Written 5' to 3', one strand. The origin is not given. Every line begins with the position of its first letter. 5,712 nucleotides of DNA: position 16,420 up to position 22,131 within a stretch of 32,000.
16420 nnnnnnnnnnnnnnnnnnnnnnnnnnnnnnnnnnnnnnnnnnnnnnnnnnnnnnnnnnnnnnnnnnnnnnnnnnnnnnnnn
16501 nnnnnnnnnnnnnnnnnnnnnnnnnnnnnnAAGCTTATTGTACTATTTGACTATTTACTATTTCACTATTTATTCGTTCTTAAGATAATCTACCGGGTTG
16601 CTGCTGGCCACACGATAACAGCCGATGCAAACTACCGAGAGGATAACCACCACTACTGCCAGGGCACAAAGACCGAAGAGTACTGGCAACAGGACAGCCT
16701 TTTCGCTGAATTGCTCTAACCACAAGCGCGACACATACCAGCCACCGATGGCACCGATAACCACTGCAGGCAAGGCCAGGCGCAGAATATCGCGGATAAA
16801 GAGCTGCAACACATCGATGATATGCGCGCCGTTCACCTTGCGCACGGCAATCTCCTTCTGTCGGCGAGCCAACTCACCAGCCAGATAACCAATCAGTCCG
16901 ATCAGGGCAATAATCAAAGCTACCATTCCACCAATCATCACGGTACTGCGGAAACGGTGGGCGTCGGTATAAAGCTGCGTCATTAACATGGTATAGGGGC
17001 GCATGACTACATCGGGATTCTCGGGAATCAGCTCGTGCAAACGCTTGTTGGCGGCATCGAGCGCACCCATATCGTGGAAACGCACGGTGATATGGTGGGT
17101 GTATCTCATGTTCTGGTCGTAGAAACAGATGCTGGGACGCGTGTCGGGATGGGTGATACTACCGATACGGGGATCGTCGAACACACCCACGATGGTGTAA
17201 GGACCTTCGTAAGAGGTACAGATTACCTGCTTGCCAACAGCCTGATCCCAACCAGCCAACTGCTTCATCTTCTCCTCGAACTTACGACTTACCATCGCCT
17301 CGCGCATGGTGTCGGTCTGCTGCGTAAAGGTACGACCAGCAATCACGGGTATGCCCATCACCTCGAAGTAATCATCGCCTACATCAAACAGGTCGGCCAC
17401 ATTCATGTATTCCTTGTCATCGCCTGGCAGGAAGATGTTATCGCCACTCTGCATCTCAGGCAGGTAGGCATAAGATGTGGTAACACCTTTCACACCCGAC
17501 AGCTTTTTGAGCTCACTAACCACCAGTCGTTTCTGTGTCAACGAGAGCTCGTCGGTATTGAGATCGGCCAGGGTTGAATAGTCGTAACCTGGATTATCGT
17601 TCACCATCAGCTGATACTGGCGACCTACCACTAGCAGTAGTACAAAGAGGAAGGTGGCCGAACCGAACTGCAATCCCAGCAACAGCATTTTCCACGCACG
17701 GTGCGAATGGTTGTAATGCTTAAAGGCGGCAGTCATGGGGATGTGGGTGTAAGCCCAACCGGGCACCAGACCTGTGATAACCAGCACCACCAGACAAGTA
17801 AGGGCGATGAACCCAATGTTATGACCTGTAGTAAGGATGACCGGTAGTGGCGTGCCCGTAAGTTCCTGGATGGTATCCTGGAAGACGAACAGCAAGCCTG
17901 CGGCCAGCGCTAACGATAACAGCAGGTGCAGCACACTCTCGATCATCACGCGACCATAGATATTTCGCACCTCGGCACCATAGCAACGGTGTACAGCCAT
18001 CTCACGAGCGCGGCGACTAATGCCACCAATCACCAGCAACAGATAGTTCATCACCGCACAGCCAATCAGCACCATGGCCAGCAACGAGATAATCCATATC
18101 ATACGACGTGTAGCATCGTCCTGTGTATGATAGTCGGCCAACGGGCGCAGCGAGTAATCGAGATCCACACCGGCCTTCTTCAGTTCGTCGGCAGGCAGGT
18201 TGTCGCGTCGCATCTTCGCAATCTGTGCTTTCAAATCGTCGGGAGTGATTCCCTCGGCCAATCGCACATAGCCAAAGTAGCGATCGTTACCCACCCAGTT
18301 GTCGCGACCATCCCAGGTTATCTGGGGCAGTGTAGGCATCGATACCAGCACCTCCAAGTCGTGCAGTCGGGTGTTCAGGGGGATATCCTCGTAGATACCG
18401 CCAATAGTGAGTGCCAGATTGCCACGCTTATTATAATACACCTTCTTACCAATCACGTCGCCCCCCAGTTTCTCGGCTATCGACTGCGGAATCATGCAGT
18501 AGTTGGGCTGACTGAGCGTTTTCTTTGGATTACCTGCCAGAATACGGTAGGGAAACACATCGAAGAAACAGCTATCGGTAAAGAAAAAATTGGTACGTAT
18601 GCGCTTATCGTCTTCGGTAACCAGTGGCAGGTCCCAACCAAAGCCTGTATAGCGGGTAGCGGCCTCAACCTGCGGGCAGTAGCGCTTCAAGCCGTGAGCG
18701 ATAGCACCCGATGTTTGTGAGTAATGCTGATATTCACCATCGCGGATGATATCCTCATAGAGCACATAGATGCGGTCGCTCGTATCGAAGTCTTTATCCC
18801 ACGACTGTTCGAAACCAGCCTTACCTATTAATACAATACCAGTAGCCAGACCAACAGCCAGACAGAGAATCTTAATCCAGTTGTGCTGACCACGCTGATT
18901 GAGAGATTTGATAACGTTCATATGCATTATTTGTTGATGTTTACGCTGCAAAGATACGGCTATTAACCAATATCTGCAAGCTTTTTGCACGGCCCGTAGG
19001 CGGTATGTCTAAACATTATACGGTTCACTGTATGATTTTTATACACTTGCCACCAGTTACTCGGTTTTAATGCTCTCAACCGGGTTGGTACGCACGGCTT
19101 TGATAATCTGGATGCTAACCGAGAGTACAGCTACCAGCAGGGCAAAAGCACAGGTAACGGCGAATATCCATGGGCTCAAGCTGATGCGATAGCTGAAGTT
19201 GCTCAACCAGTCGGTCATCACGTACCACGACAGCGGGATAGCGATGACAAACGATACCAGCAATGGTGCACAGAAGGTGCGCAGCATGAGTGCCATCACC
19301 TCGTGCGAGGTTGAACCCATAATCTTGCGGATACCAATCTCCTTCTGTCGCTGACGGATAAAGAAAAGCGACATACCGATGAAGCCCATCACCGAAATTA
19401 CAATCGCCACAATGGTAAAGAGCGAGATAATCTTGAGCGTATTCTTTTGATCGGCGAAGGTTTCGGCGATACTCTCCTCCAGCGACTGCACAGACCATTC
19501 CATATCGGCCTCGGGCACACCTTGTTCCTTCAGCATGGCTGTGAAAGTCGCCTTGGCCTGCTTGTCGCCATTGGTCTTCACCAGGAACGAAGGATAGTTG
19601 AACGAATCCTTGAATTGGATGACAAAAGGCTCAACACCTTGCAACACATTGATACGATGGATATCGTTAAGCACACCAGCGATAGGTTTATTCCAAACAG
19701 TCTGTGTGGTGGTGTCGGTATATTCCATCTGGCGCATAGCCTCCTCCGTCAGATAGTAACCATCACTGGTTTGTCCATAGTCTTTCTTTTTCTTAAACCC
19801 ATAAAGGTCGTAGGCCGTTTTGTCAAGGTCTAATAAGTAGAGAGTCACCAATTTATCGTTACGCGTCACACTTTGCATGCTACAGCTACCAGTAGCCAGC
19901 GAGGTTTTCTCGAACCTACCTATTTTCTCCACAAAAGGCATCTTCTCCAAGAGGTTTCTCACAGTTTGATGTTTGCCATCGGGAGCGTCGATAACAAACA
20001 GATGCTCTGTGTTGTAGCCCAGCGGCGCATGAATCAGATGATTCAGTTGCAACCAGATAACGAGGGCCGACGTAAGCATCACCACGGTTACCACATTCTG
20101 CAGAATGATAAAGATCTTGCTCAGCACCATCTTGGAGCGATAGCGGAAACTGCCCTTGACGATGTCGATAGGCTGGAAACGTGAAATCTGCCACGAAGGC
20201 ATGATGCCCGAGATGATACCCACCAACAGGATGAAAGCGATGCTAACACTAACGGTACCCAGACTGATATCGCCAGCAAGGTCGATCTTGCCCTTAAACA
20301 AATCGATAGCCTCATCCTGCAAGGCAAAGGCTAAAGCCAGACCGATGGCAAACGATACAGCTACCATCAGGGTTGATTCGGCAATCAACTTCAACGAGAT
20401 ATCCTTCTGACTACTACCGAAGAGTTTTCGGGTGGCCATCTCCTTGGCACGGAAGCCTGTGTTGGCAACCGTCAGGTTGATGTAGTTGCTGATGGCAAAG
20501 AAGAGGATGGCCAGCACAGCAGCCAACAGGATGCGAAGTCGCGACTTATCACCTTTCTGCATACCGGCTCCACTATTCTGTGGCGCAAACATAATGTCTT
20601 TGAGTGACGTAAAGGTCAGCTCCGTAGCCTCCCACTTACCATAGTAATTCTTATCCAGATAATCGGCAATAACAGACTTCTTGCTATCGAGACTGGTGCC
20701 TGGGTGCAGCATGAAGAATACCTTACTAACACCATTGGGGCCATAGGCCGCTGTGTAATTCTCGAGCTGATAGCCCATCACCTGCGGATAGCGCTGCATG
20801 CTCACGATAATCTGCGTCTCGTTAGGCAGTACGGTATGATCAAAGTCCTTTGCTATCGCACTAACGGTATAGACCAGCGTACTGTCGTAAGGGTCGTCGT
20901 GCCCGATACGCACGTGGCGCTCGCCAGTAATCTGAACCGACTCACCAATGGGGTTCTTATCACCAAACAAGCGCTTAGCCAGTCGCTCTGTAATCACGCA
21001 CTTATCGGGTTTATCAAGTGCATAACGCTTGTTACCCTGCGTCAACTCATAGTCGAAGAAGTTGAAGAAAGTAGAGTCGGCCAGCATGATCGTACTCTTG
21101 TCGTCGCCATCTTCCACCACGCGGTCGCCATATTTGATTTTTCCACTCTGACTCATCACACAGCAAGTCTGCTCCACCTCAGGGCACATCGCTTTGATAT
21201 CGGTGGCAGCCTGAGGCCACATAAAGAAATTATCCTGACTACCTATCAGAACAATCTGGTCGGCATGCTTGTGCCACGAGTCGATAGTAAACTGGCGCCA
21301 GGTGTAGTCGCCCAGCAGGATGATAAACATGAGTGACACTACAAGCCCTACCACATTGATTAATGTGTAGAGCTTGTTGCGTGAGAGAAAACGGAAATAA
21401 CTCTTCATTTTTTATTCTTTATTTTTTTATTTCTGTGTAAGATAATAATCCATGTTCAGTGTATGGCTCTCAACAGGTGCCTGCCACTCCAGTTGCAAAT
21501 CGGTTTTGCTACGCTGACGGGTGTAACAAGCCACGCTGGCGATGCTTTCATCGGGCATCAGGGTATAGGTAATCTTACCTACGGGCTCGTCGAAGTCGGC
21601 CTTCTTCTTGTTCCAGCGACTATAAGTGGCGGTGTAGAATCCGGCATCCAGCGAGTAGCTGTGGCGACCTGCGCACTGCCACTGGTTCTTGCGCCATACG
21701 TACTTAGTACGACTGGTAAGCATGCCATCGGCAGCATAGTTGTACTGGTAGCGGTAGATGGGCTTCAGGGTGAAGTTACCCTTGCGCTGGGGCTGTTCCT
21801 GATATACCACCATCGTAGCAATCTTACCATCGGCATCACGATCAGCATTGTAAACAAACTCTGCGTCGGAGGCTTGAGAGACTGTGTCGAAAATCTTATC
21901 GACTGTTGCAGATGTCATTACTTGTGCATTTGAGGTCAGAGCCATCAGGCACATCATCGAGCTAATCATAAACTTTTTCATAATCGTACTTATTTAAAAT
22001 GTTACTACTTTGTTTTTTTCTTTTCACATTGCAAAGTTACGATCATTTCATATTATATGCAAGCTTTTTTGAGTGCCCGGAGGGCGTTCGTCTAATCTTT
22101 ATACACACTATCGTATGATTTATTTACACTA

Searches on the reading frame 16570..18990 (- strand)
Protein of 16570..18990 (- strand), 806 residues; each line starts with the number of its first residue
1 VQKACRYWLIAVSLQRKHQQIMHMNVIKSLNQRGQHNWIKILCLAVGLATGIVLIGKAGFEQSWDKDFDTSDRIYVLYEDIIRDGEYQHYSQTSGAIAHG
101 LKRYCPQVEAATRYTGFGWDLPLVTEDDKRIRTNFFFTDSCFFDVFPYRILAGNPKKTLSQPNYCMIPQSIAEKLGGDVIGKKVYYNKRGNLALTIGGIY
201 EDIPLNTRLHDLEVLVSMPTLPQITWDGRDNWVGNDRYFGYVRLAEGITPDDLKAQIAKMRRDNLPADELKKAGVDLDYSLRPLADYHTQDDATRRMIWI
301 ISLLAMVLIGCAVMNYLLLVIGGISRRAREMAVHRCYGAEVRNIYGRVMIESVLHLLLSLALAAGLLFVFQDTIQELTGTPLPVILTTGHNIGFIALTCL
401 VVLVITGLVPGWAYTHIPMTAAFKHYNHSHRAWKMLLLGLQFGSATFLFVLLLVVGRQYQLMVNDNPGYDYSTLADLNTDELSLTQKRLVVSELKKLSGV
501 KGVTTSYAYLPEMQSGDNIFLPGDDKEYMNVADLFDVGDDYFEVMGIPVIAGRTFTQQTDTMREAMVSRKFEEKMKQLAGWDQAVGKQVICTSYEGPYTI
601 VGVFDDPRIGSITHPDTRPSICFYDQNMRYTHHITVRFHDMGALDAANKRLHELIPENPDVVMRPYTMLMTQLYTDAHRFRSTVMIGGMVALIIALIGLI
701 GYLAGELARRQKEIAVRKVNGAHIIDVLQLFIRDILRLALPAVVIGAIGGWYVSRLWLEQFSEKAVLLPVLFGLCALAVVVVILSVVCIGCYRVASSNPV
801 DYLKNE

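Call 5: search_protein_families(library=pfam, proteins=[window:16570-18990:-])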
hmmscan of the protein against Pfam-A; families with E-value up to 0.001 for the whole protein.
window:16570-18990:- (806 aa): 2 families
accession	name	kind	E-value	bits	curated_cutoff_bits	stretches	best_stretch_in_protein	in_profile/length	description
PF12704.14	MacB_PCD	-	3.6e-27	96.5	27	2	43-259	9-206/207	MacB-like periplasmic core domain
PF02687.27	FtsX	-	1.2e-21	77.4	25.5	2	688-799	4-120/120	FtsX-like permease C-terminal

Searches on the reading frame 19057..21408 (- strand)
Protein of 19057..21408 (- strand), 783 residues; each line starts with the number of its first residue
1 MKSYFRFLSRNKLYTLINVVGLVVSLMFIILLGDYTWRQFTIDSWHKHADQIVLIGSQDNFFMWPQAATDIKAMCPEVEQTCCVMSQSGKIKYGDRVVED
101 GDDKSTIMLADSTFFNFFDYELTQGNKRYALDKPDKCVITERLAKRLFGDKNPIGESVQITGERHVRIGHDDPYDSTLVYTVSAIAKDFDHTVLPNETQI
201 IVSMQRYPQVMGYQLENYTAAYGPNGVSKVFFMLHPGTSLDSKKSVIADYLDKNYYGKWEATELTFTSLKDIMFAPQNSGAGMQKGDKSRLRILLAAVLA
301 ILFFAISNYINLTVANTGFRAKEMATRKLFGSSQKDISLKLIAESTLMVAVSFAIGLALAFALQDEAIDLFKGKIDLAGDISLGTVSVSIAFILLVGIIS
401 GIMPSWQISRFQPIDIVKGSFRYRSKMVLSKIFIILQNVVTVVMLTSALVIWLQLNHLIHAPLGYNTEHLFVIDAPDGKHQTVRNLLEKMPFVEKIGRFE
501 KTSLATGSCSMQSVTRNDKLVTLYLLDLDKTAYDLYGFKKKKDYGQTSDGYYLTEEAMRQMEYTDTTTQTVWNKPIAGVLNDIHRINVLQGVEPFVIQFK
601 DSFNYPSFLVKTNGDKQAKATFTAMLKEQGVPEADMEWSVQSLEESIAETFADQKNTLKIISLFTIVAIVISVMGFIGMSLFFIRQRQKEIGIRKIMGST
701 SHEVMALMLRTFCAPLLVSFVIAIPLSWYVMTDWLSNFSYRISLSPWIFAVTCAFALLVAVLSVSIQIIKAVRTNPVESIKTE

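Call 5: search_protein_families(library=pfam, proteins=[window:19057-21408:-])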
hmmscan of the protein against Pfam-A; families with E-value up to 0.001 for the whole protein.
window:19057-21408:- (783 aa): 2 families
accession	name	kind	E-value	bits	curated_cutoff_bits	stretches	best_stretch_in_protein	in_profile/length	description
PF02687.27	FtsX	-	8.4e-27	94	25.5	2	663-776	2-120/120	FtsX-like permease C-terminal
PF12704.14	MacB_PCD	-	7.5e-16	59.5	27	1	15-242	1-199/207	MacB-like periplasmic core domain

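Call 33: search_protein_families(library=ncbifam, proteins=[window:19057-21408:-], max_evalue=0.00001)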
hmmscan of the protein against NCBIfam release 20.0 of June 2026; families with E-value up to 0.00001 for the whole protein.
window:19057-21408:- (783 aa): 3 families
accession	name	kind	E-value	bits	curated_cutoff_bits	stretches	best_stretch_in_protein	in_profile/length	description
TIGR03434.1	ADOP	subfamily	2.8e-56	191.1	622.3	2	225-475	212-461/803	ADOP family duplicated permease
NF038008.1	ABC_perm_DarB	equivalog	2.7e-17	62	700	1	288-766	270-771/777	darobactin export ABC transporter permease subunit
NF007826.0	PRK10535.1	equivalog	3.7e-10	38.7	966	0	653-781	516-646/648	macrolide ABC transporter ATP-binding protein/permease MacB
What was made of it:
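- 19057..21408 (-): FtsX/MacB-type permease 3. calls 5, 33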

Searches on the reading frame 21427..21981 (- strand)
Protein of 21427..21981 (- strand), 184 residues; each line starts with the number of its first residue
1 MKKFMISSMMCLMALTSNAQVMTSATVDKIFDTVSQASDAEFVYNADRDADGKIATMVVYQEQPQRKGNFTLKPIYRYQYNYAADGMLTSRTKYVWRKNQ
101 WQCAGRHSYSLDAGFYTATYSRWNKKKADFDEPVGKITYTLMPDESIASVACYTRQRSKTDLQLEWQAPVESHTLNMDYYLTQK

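Call 5: search_protein_families(library=pfam, proteins=[window:21427-21981:-])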
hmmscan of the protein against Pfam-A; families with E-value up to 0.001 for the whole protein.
window:21427-21981:- (184 aa): 1 family
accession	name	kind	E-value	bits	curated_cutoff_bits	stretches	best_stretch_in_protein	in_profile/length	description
PF12930.12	DUF3836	-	1.5e-11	44.7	25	1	21-134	11-120/127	Family of unknown function (DUF3836)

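Call 33: search_protein_families(library=ncbifam, proteins=[window:21427-21981:-], max_evalue=0.00001)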
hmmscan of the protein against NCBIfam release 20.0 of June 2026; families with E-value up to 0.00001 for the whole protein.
window:21427-21981:- (184 aa): 0 families
